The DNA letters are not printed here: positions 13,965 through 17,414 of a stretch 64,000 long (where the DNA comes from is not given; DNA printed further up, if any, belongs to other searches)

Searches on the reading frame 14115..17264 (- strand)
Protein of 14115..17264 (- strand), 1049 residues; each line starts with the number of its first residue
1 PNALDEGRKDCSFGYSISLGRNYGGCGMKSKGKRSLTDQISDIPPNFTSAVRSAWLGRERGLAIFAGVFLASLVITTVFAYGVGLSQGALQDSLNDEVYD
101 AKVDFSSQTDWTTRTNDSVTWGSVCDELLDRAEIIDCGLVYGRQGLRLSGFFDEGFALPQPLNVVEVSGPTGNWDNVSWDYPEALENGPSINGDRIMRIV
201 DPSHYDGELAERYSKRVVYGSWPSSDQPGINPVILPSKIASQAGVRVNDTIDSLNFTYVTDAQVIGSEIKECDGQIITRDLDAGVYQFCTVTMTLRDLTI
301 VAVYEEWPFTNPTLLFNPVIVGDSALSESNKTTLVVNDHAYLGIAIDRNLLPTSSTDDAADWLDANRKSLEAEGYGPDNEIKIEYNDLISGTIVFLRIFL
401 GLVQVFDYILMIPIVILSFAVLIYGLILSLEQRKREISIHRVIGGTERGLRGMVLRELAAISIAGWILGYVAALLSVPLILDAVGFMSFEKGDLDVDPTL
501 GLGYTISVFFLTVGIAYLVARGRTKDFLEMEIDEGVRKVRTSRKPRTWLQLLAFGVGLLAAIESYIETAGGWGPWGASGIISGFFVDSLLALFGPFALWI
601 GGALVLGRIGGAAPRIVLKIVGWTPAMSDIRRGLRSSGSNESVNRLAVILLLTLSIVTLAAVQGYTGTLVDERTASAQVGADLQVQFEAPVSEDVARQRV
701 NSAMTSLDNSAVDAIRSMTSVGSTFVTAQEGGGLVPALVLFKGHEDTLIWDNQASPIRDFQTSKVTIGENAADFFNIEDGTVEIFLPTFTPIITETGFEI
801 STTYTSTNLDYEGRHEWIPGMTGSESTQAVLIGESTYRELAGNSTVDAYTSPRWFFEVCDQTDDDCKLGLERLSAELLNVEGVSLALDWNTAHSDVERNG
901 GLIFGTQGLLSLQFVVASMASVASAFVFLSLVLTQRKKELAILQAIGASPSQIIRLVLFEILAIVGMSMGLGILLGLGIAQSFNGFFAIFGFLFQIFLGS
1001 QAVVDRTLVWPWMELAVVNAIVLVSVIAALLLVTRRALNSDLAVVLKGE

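Call 69: search_protein_families(library=pfam, proteins=[window:14115-17264:-], max_evalue=0.01)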
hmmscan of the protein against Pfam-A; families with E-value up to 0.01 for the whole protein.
window:14115-17264:- (1049 aa): 1 family
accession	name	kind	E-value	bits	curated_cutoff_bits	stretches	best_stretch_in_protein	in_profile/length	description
PF02687.27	FtsX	-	9.7e-20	71.3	25.5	2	409-522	2-114/120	FtsX-like permease C-terminal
